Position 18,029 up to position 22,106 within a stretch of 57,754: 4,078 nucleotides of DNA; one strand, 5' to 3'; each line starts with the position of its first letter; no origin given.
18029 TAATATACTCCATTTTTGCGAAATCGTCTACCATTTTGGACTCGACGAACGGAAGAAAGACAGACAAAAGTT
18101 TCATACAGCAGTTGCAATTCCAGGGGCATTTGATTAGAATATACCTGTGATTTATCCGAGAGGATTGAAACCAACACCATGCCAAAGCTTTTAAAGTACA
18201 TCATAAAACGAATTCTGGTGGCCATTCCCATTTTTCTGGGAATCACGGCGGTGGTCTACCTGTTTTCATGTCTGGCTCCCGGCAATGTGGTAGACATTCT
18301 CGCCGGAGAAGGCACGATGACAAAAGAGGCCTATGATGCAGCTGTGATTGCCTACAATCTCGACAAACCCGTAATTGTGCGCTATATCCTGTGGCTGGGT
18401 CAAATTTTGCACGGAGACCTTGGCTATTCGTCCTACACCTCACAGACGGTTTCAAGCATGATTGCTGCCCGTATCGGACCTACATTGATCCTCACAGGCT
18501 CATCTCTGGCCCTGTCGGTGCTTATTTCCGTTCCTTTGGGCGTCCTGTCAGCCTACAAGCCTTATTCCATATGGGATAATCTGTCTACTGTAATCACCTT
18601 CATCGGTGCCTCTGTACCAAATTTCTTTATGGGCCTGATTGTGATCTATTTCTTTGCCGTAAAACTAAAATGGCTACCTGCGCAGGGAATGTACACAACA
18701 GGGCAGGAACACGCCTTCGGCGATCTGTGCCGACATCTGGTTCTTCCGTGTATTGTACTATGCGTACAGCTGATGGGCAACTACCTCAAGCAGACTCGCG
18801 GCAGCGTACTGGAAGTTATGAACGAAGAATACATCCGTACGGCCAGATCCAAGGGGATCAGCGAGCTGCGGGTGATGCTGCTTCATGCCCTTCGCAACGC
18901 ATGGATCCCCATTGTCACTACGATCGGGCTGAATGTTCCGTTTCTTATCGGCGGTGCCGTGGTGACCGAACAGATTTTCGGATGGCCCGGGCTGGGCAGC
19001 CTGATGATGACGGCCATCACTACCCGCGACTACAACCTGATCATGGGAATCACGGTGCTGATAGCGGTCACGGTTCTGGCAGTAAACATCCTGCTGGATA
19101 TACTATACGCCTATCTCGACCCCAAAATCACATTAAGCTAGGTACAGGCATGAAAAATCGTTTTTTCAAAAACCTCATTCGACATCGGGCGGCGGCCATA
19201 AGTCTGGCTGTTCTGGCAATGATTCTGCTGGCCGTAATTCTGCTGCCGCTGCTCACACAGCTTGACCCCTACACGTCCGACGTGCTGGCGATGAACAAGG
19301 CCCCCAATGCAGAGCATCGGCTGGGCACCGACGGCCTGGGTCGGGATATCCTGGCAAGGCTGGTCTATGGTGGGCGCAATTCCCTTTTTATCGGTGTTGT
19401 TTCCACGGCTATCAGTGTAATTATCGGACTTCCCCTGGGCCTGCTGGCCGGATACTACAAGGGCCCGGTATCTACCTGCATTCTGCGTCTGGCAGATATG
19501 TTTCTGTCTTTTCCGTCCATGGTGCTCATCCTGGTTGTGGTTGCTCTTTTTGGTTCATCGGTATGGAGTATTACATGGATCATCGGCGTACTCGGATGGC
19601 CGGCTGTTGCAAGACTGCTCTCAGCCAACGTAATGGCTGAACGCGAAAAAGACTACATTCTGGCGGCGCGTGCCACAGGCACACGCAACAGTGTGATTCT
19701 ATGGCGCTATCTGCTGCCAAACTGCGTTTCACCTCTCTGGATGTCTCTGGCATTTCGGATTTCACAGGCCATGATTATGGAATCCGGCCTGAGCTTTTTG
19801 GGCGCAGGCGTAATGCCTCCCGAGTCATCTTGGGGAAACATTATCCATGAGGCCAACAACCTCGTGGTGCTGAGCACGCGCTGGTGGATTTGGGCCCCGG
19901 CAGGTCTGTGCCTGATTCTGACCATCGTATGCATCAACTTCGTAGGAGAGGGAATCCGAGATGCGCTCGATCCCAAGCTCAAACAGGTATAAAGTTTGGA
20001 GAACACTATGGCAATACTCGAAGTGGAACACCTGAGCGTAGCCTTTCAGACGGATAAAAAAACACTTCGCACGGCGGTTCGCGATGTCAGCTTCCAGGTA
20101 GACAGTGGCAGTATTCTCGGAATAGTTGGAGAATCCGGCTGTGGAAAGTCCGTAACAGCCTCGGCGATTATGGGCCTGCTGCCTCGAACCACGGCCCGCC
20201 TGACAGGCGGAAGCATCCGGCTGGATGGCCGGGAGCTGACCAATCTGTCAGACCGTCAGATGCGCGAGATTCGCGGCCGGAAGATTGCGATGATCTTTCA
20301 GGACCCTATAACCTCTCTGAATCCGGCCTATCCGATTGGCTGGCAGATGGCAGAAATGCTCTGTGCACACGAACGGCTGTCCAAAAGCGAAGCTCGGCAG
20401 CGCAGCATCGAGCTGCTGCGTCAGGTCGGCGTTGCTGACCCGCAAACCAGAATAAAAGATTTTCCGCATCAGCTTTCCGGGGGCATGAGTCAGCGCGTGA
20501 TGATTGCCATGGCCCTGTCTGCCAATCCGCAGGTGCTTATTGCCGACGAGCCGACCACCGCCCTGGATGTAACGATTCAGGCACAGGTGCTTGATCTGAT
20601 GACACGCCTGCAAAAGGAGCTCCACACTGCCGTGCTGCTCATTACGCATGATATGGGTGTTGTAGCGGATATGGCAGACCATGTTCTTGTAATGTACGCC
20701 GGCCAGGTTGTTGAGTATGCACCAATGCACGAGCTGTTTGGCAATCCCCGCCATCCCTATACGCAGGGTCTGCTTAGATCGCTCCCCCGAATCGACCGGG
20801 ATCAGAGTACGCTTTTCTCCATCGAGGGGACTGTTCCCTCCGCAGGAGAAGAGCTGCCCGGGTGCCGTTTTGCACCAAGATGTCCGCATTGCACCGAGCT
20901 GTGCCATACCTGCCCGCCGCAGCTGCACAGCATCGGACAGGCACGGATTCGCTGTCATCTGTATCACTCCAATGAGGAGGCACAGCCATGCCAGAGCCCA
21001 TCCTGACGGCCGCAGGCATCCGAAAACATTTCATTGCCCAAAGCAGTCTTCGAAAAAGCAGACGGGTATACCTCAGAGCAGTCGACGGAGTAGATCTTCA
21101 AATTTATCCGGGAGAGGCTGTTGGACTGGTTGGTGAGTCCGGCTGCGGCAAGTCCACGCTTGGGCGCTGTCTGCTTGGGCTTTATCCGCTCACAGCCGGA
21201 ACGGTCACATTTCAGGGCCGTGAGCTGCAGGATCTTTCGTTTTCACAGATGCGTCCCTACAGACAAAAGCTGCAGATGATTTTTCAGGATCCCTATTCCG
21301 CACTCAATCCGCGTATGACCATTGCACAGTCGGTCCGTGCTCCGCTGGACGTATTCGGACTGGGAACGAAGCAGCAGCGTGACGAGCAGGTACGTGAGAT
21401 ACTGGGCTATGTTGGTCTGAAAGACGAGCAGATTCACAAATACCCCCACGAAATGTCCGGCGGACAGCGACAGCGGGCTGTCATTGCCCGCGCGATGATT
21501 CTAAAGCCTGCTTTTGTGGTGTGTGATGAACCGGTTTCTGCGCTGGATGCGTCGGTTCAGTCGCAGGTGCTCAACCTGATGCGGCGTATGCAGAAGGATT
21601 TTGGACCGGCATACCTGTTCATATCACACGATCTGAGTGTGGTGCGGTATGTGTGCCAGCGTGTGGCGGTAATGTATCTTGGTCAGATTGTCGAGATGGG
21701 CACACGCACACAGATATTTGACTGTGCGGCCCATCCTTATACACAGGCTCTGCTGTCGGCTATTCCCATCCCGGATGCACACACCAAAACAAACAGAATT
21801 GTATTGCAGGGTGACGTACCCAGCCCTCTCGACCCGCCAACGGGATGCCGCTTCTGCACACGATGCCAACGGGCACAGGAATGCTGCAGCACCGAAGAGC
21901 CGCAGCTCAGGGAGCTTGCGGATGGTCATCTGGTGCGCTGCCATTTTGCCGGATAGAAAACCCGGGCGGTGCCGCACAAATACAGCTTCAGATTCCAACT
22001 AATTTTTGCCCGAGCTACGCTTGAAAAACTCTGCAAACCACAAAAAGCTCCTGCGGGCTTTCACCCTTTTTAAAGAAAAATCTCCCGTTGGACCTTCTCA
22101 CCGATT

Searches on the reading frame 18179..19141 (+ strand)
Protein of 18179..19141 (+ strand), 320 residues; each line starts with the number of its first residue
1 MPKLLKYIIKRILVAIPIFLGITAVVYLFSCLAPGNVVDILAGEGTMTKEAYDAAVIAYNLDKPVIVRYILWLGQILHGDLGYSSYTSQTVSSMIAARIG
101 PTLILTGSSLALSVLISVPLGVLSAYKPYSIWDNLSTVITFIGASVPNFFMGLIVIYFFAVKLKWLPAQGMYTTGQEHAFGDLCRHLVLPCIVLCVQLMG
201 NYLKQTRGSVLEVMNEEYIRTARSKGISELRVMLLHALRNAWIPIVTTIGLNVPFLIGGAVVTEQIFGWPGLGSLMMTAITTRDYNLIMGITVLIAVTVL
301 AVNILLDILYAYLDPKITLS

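Call 37: search_protein_families(library=pfam, proteins=[window:18179-19141:+], max_evalue=0.0001)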
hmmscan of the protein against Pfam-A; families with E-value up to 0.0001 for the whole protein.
window:18179-19141:+ (320 aa): 2 families
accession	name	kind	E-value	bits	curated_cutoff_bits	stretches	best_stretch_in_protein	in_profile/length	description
PF00528.27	BPD_transp_1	-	5.3e-42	144.1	26.4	1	118-318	2-183/184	Binding-protein-dependent transport system inner membrane component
PF19300.4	BPD_transp_1_N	-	2.6e-06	28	23.8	1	4-80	1-76/114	Binding-prot-dependent transport system membrane comp, N-term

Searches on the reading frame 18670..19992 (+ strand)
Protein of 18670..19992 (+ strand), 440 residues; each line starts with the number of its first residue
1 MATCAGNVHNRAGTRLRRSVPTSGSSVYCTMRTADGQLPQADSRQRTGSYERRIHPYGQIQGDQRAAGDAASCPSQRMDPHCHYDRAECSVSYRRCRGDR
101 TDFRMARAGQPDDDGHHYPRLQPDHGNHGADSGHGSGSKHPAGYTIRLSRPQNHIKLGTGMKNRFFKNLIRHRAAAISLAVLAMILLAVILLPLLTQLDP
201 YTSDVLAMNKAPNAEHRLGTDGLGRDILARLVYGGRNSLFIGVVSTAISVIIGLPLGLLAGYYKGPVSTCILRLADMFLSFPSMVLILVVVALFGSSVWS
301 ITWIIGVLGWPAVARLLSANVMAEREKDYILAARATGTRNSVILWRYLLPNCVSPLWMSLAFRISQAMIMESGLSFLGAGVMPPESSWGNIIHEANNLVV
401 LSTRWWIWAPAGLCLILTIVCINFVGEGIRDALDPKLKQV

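Call 37: search_protein_families(library=pfam, proteins=[window:18670-19992:+], max_evalue=0.0001)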
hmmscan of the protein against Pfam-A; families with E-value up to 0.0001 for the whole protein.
window:18670-19992:+ (440 aa): 2 families
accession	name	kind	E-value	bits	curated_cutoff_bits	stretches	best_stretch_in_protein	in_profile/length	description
PF00528.27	BPD_transp_1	-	2.4e-30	106.1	26.4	1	253-438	1-183/184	Binding-protein-dependent transport system inner membrane component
PF12911.12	OppC_N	-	3.9e-07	30.3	23.9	1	164-212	5-53/53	N-terminal TM domain of oligopeptide transport permease C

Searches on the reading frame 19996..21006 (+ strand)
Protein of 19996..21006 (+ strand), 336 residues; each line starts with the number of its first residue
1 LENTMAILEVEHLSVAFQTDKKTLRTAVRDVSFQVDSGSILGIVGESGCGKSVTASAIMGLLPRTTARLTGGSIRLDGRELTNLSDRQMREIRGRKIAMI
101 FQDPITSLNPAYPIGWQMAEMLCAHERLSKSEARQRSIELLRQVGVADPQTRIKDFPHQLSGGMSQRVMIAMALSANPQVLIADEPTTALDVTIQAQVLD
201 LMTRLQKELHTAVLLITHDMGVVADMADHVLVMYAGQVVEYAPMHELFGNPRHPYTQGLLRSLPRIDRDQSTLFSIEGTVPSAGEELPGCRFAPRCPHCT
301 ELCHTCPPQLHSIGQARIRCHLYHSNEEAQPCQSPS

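Call 37: search_protein_families(library=pfam, proteins=[window:19996-21006:+], max_evalue=0.0001)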
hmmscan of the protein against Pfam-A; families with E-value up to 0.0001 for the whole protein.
window:19996-21006:+ (336 aa): 3 families
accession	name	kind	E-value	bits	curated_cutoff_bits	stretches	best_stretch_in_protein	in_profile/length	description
PF00005.33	ABC_tran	-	7.1e-31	108.1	25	1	29-188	2-137/137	ABC transporter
PF08352.17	oligo_HPY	-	3.8e-21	75.7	27.1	1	239-303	1-65/65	Oligopeptide/dipeptide transporter, C-terminal region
PF13304.12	AAA_21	-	3.8e-05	24.3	27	0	158-223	236-303/304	AAA domain, putative AbiEii toxin, Type IV TA system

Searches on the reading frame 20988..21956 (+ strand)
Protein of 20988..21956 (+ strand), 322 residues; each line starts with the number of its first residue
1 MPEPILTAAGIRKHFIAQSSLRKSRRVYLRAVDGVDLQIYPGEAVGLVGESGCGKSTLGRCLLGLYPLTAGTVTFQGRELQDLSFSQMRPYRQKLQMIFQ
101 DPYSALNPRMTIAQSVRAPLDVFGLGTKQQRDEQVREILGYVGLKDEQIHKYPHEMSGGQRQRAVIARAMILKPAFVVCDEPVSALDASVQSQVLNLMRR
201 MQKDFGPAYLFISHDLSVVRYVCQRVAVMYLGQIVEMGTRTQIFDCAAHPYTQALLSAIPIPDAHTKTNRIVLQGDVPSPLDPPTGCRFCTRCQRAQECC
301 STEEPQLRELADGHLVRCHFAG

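Call 37: search_protein_families(library=pfam, proteins=[window:20988-21956:+], max_evalue=0.0001)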
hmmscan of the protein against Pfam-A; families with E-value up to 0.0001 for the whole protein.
window:20988-21956:+ (322 aa): 3 families
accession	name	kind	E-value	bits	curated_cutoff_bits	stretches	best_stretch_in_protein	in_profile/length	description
PF00005.33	ABC_tran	-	5.4e-36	124.6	25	1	33-183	2-136/137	ABC transporter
PF08352.17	oligo_HPY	-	2.1e-18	66.9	27.1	1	235-300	1-65/65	Oligopeptide/dipeptide transporter, C-terminal region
PF02463.25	SMC_N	-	2.9e-05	24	40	1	45-219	27-202/220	RecF/RecN/SMC N terminal domain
